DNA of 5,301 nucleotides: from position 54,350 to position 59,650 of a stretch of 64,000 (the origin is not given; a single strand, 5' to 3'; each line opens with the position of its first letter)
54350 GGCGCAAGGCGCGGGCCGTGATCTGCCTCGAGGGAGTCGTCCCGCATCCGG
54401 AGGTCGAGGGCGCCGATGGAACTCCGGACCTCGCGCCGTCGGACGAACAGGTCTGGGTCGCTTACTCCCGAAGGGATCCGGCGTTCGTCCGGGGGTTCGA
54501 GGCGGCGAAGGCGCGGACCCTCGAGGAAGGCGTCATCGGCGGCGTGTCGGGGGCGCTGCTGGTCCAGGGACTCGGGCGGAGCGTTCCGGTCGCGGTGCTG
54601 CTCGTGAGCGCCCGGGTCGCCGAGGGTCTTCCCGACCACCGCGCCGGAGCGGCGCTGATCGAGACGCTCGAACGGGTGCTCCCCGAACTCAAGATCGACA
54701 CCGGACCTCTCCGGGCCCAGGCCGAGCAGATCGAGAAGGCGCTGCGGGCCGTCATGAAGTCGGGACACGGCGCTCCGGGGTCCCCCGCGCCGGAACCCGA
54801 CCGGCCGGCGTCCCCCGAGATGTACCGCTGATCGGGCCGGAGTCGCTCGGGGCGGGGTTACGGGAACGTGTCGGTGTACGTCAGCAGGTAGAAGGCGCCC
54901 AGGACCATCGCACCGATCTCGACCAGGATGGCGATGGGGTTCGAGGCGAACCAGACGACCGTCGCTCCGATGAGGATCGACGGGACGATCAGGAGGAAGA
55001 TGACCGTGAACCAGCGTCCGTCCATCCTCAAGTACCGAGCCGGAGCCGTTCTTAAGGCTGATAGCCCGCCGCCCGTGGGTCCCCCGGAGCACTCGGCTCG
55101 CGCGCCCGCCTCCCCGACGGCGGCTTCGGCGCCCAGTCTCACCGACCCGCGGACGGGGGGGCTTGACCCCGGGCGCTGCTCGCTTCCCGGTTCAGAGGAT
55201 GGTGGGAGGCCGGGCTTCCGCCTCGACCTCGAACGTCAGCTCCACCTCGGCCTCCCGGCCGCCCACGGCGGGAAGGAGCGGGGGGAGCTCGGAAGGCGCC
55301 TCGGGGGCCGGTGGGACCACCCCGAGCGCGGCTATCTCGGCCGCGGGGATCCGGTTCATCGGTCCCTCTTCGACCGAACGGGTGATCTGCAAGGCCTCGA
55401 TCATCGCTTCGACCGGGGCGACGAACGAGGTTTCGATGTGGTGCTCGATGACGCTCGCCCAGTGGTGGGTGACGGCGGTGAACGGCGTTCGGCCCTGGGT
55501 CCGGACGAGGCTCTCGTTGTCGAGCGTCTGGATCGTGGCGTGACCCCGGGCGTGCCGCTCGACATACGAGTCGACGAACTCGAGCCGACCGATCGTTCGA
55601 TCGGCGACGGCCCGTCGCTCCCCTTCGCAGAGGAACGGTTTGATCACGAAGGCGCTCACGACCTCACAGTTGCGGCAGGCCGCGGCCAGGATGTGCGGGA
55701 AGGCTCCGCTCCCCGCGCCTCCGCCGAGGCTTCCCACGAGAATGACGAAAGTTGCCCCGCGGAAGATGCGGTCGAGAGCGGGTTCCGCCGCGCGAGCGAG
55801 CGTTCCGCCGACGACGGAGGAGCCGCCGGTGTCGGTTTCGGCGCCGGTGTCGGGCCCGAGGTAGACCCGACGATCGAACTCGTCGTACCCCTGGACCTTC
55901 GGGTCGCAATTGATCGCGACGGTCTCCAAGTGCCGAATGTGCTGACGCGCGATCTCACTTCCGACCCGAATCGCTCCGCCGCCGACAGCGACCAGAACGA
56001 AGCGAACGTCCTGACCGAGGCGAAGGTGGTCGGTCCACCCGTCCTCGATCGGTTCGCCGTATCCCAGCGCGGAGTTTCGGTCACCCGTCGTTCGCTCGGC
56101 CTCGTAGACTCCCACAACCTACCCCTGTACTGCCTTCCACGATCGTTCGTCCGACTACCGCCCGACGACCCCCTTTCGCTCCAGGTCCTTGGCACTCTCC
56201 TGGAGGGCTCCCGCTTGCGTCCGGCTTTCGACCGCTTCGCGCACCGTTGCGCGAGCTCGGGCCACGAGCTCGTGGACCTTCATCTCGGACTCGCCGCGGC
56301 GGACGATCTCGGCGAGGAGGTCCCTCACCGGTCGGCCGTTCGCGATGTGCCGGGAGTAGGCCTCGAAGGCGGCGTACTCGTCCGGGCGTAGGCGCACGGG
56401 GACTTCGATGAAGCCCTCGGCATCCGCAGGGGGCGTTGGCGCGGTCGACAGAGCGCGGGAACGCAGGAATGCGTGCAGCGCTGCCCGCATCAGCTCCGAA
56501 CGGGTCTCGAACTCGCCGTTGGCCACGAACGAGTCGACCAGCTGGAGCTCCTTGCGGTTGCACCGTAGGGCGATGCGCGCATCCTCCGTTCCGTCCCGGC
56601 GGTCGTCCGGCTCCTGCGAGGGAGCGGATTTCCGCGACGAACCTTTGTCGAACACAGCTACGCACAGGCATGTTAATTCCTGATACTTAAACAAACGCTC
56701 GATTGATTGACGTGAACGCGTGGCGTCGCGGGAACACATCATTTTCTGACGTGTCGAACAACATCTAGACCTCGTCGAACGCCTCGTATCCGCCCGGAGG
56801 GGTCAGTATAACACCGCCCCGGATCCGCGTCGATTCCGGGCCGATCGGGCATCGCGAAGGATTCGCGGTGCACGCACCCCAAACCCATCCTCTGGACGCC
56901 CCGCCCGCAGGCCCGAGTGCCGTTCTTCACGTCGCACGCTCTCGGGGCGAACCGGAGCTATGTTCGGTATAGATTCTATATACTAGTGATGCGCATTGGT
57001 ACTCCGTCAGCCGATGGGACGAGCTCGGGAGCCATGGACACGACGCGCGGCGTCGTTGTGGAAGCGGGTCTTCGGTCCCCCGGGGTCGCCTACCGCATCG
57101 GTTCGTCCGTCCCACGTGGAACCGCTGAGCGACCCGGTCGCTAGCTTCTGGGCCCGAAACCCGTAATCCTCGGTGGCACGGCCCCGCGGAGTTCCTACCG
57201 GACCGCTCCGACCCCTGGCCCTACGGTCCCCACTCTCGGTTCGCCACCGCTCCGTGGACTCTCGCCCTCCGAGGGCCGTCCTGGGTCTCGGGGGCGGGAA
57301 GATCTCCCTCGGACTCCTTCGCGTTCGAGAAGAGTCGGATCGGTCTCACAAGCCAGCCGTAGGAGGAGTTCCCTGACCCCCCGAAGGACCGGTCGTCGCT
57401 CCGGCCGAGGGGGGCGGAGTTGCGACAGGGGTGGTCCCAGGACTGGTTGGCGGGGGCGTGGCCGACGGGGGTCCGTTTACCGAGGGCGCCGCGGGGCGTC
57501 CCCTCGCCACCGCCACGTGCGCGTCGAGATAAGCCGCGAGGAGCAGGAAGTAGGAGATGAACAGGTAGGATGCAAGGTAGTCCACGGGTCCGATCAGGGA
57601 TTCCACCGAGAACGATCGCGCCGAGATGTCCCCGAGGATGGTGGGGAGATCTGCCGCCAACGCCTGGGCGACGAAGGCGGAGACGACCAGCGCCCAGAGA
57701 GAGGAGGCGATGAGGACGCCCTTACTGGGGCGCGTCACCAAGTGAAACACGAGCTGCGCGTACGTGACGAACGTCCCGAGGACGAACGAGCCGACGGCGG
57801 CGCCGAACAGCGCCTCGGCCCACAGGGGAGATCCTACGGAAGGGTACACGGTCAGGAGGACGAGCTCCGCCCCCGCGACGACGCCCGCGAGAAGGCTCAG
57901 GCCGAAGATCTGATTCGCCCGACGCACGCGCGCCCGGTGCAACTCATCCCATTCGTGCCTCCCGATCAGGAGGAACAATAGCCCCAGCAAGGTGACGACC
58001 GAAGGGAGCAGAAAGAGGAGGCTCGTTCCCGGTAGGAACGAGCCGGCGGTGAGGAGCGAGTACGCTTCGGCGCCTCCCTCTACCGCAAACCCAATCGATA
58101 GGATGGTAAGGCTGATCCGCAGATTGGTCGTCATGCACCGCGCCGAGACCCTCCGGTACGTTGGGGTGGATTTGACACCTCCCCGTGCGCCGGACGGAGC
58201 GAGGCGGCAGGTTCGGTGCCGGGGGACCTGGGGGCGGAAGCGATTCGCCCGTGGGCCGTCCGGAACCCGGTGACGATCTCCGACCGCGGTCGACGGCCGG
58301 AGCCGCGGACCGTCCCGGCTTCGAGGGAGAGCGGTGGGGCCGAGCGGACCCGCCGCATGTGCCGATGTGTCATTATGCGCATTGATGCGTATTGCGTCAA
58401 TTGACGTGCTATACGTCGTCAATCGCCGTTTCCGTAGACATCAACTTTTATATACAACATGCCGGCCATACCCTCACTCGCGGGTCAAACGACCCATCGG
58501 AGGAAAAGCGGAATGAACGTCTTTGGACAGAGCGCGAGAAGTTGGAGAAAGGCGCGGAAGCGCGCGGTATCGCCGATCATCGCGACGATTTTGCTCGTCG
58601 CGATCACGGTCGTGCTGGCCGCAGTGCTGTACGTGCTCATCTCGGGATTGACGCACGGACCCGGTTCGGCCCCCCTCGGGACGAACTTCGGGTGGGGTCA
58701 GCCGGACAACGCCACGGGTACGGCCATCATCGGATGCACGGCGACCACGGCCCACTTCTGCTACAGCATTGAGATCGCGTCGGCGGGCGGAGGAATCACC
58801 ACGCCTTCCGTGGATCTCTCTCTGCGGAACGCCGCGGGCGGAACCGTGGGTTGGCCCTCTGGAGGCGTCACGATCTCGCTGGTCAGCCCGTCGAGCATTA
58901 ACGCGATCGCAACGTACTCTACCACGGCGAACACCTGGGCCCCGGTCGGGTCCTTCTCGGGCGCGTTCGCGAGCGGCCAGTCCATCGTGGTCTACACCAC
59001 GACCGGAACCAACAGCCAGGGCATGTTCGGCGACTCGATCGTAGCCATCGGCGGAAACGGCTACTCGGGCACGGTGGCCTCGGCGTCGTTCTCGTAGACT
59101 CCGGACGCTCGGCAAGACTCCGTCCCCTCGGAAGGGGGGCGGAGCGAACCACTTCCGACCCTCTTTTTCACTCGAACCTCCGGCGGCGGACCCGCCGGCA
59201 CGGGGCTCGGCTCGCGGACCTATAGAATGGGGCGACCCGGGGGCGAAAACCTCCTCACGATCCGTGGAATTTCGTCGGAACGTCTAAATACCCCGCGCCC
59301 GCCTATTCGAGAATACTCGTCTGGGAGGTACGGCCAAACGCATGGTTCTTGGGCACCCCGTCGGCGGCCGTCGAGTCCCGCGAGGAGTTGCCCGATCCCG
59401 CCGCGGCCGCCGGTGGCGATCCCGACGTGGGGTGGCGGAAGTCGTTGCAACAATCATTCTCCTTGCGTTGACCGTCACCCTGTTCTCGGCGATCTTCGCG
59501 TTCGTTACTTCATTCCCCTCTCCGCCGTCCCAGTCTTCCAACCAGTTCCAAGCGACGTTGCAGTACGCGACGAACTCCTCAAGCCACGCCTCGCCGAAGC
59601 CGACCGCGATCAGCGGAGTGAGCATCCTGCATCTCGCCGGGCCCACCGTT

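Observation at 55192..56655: Tandem-RHH DNA-binding protein followed by a half-size FtsZ/tubulin GTPase: a candidate partition-like or cytomotive two-gene module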

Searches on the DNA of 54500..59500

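Call 40: search_rna_families(source=window, start=54500, end=59500, threshold=evalue, max_evalue=1)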
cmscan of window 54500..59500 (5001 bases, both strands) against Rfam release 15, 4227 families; matches with E-value up to 1: 1.
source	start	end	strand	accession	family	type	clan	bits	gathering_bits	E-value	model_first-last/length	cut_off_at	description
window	58259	58402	+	RF02868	ncS037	Gene; sRNA;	-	30.7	112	0.033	1-152/152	no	Burkholderia sRNA 37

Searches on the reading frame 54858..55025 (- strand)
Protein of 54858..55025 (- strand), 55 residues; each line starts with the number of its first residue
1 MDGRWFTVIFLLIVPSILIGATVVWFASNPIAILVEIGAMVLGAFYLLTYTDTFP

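Call 63: search_protein_families(library=pfam, proteins=[window:54858-55025:-], max_evalue=0.001)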
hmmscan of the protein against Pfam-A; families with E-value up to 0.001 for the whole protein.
window:54858-55025:- (55 aa): 0 families

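Call 83: find_homologous_proteins(query=A7, max_evalue=0.01)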
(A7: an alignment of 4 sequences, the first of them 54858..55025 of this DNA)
Query A7 (4 sequences) (55 aa, profile of the alignment): 121 proteins with E <= 0.01 among 347 candidates; the best 120 are listed.
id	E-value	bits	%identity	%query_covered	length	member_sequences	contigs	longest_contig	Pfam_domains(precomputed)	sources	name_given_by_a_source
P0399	1.7e-24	103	100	100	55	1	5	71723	-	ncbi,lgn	ncbi:MAG: hypothetical protein WBF81_07180 [Thermoplasmata archaeon]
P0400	5.2e-23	98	45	56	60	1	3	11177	-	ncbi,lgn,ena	-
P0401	6.8e-23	98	70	98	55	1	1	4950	-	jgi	jgi:hypothetical protein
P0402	1.4e-22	97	69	98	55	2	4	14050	-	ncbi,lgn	-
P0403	2.2e-22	96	54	98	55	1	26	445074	-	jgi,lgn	-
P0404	6.4e-22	95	28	71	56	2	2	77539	-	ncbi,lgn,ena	-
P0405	2.0e-21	93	76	98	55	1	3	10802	-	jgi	jgi:hypothetical protein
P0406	3.9e-21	92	57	98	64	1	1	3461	-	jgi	jgi:hypothetical protein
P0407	4.0e-21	92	74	98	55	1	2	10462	-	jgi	jgi:hypothetical protein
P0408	4.7e-21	92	56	98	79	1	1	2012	-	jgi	jgi:hypothetical protein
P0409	6.0e-21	92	57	98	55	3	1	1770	-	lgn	-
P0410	7.8e-21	91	54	98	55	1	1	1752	-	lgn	-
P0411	9.9e-21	91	63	98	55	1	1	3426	-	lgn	-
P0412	1.1e-20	91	72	98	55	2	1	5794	-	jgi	jgi:hypothetical protein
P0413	1.2e-20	91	59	98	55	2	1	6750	-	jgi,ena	-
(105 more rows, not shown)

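Call 89: search_protein_families(library=padloc, proteins=[window:54858-55025:-], max_evalue=0.01)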
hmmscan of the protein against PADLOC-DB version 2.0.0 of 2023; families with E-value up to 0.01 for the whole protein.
window:54858-55025:- (55 aa): 0 families
